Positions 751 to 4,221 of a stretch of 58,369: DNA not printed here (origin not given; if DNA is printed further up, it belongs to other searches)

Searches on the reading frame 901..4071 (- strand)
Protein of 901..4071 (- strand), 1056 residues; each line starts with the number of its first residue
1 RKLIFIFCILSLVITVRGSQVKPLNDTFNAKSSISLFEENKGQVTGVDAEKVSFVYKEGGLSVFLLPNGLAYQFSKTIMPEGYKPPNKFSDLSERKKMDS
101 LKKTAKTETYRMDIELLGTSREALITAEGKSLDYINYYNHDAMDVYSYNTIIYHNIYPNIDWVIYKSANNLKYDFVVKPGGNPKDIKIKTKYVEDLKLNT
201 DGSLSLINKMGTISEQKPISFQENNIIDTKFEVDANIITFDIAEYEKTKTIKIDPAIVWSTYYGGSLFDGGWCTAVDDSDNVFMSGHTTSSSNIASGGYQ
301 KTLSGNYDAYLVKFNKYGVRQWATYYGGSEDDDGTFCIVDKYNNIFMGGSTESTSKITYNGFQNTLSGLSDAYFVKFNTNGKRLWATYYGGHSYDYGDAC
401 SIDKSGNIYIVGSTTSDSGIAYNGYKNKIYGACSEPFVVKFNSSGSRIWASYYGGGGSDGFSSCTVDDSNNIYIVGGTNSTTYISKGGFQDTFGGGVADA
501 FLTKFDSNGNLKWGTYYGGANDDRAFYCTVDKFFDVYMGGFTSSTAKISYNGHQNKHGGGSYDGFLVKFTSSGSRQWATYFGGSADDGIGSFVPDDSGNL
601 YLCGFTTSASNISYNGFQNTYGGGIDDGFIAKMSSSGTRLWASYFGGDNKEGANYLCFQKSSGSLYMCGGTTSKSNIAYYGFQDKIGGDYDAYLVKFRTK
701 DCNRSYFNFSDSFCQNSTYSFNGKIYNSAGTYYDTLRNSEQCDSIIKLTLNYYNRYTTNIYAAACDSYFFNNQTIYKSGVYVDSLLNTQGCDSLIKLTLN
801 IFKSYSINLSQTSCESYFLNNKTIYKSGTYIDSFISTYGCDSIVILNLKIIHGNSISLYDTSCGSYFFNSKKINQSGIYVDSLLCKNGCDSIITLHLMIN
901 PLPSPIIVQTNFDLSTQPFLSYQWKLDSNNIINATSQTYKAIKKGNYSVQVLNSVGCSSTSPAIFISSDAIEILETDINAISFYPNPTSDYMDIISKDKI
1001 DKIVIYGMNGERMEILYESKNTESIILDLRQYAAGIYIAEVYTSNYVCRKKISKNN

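Call 79: search_protein_families(library=pfam, proteins=[window:901-4071:-], max_evalue=0.01)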
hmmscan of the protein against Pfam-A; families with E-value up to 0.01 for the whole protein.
window:901-4071:- (1056 aa): 4 families
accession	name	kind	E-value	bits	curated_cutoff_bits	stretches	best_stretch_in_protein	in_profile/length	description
PF25778.1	DUF7948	-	2.6e-47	162.1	27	1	37-255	1-213/214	Domain of unknown function (DUF7948)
PF06739.17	SBBP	-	1.2e-08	35.2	20.5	1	385-417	2-35/38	Beta-propeller repeat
PF18962.6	Por_Secre_tail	-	5e-08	33.6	27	1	984-1052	2-73/75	Secretion system C-terminal sorting domain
PF13119.11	DUF3973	-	0.00075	20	25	0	821-835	17-31/40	Domain of unknown function (DUF3973)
